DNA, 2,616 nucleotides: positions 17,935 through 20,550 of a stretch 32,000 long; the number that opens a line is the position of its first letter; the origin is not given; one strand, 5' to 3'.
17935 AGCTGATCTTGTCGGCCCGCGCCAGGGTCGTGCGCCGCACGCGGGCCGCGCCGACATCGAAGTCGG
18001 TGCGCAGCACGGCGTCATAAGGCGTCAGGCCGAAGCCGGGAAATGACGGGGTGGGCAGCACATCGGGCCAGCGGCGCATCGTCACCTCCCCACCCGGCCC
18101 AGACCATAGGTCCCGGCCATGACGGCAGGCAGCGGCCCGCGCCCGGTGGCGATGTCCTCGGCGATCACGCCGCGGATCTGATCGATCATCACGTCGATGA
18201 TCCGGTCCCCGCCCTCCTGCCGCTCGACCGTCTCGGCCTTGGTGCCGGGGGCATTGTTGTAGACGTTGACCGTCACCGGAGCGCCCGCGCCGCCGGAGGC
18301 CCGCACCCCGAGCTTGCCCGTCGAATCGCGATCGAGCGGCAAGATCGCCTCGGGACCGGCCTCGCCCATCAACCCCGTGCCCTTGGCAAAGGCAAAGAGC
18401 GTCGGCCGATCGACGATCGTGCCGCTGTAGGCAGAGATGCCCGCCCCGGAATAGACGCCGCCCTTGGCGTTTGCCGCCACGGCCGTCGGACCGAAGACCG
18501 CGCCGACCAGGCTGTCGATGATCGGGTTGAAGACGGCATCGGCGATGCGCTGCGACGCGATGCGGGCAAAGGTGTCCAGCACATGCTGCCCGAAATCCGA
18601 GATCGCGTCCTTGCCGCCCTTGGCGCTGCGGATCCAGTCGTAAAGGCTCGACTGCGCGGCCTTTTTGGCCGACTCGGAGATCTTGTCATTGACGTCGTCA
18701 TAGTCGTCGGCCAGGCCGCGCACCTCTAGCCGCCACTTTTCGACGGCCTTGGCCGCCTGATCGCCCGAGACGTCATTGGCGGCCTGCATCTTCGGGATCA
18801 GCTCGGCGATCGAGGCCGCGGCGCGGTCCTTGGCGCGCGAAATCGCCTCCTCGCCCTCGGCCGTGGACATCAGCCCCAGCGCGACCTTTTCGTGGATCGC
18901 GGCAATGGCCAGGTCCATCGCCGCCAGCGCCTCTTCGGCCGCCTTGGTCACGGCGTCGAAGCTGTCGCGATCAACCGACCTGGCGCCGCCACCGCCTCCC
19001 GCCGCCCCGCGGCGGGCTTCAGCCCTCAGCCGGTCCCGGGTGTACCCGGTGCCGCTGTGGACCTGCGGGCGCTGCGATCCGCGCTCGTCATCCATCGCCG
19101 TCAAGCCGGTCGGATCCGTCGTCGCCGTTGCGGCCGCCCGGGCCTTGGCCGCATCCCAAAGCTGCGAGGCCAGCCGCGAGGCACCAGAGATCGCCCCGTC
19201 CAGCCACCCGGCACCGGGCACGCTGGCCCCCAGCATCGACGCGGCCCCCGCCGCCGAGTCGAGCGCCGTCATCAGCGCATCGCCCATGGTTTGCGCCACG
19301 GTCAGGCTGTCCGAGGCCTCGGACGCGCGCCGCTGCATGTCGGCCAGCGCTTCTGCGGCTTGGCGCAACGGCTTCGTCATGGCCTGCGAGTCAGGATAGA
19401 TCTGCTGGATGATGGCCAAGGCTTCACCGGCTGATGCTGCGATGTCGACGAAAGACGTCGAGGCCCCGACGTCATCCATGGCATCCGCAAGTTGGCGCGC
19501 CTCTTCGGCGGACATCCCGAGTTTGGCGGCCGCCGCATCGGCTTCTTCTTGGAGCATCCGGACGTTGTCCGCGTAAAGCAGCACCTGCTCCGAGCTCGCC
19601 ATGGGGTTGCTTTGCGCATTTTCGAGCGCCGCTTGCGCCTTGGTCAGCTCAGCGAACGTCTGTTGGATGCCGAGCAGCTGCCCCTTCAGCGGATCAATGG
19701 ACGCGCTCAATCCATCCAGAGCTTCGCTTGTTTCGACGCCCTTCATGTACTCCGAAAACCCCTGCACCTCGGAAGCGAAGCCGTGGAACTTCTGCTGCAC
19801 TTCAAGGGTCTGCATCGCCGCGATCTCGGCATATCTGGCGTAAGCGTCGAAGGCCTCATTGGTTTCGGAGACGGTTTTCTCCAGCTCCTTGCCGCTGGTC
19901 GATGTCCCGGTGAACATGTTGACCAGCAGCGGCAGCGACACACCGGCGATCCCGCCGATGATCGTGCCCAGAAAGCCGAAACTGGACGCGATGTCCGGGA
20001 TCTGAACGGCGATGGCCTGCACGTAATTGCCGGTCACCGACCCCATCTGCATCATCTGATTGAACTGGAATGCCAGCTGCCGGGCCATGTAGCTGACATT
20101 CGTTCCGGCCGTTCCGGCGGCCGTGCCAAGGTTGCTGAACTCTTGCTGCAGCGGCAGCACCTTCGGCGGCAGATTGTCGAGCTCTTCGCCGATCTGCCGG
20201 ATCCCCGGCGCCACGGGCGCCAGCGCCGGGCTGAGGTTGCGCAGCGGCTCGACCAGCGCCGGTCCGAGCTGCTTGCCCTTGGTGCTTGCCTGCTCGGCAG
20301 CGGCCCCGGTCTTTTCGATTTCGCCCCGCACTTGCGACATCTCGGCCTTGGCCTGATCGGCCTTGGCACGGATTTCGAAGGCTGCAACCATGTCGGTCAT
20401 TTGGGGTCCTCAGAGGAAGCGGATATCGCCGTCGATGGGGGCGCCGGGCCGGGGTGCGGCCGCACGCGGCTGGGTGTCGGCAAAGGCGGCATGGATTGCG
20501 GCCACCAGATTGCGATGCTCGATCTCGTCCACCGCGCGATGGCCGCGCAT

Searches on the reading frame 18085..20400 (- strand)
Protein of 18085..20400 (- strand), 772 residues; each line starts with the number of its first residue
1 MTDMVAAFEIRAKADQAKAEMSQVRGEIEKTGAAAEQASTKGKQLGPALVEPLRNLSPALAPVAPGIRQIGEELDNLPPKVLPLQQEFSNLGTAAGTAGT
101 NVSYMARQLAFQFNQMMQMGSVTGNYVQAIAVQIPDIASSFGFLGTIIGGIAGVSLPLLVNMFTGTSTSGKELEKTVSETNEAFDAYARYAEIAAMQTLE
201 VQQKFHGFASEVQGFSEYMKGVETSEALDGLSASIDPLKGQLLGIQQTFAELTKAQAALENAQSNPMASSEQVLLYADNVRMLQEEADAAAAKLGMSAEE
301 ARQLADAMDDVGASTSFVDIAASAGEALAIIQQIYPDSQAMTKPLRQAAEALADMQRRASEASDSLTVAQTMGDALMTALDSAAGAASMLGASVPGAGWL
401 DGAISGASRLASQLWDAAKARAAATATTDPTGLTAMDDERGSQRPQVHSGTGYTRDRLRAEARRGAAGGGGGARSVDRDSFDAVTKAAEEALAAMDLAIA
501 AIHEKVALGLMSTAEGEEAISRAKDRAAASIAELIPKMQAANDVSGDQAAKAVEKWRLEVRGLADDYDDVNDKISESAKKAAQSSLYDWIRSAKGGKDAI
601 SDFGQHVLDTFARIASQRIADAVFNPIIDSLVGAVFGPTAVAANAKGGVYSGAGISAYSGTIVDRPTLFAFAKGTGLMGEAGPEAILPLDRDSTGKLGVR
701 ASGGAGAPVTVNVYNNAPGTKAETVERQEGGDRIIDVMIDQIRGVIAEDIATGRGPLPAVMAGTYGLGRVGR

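Call 36: search_protein_families(library=phrogs, proteins=[window:18085-20400:-], max_evalue=0.001)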
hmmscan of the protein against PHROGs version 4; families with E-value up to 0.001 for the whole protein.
window:18085-20400:- (772 aa): 8 families
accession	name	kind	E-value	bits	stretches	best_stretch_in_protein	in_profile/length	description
phrog_1716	-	tail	3.2e-34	119.6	1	248-766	396-934/943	tail length tape measure protein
phrog_6747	-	tail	1.4e-25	91.3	1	564-715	195-343/390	tail length tape measure protein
phrog_24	-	tail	8.5e-17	61.6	1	596-752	880-1047/1151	tail length tape measure protein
phrog_32885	-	tail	1e-16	61.2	1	645-716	845-919/948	tail length tape measure protein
phrog_3394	-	unknown function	2.9e-14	52.4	1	648-712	1739-1813/1862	-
phrog_2335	-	tail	2.5e-11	43.3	1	482-667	1225-1419/1536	tail length tape measure protein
phrog_16384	-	unknown function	3.4e-08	34.2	1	573-751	242-447/463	-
phrog_13769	-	unknown function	3.7e-06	26.5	1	560-752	391-602/612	-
